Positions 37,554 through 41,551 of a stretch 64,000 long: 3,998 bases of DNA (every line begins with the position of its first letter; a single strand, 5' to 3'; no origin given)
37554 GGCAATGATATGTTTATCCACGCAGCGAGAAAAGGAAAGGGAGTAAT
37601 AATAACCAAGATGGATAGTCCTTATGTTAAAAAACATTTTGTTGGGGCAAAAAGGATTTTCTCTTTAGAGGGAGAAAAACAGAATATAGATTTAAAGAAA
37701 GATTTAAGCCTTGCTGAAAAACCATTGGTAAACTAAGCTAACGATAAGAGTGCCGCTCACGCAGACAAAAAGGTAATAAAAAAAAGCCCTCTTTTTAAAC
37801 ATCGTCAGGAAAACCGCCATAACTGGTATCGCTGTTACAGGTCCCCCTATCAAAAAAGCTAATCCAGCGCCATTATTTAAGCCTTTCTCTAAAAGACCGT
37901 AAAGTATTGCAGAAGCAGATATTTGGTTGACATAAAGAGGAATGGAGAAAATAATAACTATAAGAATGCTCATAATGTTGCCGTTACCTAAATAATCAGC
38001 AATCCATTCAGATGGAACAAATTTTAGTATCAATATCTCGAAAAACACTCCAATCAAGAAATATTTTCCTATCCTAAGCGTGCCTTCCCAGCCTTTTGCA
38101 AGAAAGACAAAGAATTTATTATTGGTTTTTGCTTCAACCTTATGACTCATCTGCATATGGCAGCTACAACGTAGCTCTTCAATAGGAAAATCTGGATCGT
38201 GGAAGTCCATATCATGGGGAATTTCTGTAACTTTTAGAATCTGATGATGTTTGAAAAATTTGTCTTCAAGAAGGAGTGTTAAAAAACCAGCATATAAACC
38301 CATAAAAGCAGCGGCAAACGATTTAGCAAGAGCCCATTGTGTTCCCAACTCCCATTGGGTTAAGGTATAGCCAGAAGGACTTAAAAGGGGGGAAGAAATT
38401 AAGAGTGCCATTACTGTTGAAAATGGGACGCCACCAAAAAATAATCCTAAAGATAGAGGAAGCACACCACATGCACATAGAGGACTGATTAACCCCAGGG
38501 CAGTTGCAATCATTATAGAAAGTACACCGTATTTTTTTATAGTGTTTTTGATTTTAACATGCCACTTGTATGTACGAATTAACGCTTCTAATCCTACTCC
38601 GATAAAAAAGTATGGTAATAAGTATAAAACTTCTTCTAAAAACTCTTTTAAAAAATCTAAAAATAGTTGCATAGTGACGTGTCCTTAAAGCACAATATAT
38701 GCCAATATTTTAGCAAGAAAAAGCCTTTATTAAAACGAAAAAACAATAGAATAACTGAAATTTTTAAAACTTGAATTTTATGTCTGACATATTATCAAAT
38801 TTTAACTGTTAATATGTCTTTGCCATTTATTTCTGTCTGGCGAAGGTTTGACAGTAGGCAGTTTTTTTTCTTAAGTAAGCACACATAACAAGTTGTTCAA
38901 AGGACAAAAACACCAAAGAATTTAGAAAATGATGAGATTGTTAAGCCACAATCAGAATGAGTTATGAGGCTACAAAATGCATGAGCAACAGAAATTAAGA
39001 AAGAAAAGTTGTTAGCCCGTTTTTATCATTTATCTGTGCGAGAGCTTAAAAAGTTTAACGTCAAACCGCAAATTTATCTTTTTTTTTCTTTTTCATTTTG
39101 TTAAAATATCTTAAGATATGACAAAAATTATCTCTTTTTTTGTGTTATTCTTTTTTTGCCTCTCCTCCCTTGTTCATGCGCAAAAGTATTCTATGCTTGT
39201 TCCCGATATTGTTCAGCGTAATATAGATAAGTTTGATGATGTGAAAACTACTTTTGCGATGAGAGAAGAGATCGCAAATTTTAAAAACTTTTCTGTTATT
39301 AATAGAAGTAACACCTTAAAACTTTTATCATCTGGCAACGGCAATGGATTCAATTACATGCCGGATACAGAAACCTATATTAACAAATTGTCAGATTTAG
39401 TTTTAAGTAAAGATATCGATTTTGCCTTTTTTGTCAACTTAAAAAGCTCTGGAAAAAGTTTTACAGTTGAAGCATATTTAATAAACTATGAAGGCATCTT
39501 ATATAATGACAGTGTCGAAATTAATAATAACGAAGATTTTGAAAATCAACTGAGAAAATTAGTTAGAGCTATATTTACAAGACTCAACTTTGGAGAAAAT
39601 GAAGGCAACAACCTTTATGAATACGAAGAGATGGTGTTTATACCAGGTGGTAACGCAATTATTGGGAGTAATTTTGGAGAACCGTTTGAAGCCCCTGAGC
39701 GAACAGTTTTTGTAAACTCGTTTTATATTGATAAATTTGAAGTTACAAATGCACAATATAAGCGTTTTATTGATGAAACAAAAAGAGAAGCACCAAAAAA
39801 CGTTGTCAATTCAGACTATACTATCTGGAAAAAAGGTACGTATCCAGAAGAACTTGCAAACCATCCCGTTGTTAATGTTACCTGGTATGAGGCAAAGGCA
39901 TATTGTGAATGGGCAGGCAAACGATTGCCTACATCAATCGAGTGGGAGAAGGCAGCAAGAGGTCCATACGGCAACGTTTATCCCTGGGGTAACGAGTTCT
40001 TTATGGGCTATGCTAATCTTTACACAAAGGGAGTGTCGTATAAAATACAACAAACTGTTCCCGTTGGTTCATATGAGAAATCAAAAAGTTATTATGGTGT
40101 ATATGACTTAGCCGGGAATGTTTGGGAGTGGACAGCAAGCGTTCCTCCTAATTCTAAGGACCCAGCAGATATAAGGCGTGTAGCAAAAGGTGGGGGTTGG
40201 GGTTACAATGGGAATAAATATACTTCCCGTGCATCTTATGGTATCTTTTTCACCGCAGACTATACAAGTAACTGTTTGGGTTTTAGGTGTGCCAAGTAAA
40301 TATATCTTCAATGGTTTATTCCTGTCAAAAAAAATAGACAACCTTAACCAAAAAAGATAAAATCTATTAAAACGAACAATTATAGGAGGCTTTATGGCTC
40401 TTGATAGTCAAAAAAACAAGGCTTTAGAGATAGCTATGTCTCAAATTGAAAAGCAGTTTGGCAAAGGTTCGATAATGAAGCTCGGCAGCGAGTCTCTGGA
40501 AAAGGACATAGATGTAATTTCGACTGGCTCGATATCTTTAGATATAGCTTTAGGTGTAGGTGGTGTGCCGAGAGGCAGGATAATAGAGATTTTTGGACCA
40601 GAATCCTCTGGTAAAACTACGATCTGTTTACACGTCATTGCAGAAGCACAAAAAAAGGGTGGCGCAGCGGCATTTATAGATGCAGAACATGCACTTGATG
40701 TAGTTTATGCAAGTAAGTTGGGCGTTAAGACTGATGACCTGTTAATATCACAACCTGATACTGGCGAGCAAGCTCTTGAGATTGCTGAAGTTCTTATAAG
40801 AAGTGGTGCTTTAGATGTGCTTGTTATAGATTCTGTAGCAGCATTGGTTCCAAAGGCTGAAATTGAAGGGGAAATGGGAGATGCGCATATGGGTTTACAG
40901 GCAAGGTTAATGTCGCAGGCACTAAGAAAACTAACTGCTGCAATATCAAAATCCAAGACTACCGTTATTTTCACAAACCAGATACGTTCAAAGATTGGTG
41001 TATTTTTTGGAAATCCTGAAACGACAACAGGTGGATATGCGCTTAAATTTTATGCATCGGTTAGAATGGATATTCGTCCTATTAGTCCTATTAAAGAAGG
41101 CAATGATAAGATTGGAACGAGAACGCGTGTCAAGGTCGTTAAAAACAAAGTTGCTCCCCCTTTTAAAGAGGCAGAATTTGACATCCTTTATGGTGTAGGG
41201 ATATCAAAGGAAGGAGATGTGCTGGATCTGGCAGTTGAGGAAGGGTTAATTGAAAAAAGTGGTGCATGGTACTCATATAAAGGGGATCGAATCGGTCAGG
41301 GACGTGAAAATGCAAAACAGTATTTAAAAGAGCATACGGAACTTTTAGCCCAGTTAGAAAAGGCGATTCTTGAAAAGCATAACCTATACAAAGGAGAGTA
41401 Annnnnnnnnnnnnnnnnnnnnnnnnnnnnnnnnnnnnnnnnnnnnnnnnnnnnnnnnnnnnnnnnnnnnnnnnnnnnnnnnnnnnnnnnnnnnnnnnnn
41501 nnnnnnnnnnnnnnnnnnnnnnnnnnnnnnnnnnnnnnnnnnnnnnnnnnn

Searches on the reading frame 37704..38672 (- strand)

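Call 42: search_protein_families(library=ncbifam, proteins=[window:37704-38672:-], max_evalue=0.00001)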
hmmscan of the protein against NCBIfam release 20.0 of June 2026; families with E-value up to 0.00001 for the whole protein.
window:37704-38672:- (322 aa): 2 families
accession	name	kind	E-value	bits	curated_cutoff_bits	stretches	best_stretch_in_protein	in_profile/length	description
NF033936.1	CuZnOut_SO0444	equivalog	3.4e-38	131.7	300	1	19-320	9-314/351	SO_0444 family Cu/Zn efflux transporter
NF040736.1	efflux_SaoE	equivalog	3e-23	82.7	325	1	39-313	39-292/352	efflux transporter SaoE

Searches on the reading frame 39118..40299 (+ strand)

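Call 42: search_protein_families(library=ncbifam, proteins=[window:39118-40299:+], max_evalue=0.00001)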
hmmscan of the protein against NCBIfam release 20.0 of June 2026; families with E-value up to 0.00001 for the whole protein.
window:39118-40299:+ (393 aa): 7 families
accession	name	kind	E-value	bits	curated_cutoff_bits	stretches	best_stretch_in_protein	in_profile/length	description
TIGR03440.2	egtB_TIGR03440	equivalog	1.3e-24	87.1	360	1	247-341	272-350/413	ergothioneine biosynthesis protein EgtB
TIGR03525.2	GldK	equivalog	1.4e-21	77.3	350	2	247-342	218-337/408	T9SS ring complex lipoprotein PorK/GldK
NF041186.1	SenA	equivalog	2.3e-21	76.7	420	1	171-392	169-381/382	selenoneine synthase SenA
NF051459.1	pyoverdine_PvdO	equivalog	1.4e-14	53.8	500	1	170-342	34-218/280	dihydropyoverdine dehydrogenase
TIGR04344.1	ovoA_Nterm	equivalog_domain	9.8e-10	37.9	400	1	249-340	296-381/444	5-histidylcysteine sulfoxide synthase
TIGR03530.1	GldJ_short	equivalog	2.3e-09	36.7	382.9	1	168-270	62-181/396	gliding motility lipoprotein GldJ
TIGR03524.1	GldJ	equivalog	4.9e-07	28.8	458.2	0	172-270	61-182/559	gliding motility lipoprotein GldJ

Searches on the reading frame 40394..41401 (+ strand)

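Call 42: search_protein_families(library=ncbifam, proteins=[window:40394-41401:+], max_evalue=0.00001)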
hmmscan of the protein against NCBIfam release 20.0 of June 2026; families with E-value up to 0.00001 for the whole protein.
window:40394-41401:+ (335 aa): 12 families
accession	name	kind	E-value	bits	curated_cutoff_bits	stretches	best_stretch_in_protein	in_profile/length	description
TIGR02012.1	tigrfam_recA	equivalog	2.7e-169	562.6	325.3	1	6-326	1-320/321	recombinase RecA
NF007072.0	PRK09519.1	equivalog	6.3e-144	481.2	1024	2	5-253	5-252/790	intein-containing recombinase RecA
TIGR02237.1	recomb_radB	equivalog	7.7e-17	61.9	172.4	1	54-222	5-171/210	DNA repair and recombination protein RadB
NF003301.0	PRK04301.1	equivalog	4.9e-15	55.5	259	1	36-228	77-282/316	DNA repair and recombination protein RadA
TIGR02236.1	recomb_radA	equivalog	1.9e-12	47.2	361.15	1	36-228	72-278/311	DNA repair and recombination protein RadA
NF033429.2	ImuA_translesion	equivalog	7.4e-11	42.3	150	1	35-144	9-119/181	translesion DNA synthesis-associated protein ImuA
TIGR02239.1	recomb_RAD51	equivalog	1.9e-10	40.3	478.05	1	36-228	72-280/316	DNA repair protein RAD51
TIGR02238.1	recomb_DMC1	equivalog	3.9e-10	39.4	447.7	1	33-228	69-280/314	meiotic recombinase Dmc1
NF006861.0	PRK09361.1-1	equivalog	1e-09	38.3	278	1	40-225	3-192/235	DNA repair and recombination protein RadB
TIGR00416.1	sms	equivalog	1.3e-06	27.5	403.05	1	26-159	61-189/454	DNA repair protein RadA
TIGR03881.1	KaiC_arch_4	hypoth_equivalog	2.5e-06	27.4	247.8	1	42-115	3-77/231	KaiC domain-containing protein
NF058630.1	repair_Rv3395c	exception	9.3e-06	25.5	65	0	55-156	4-95/153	DnaE2-dependent mutagenesis accessory factor ImuA'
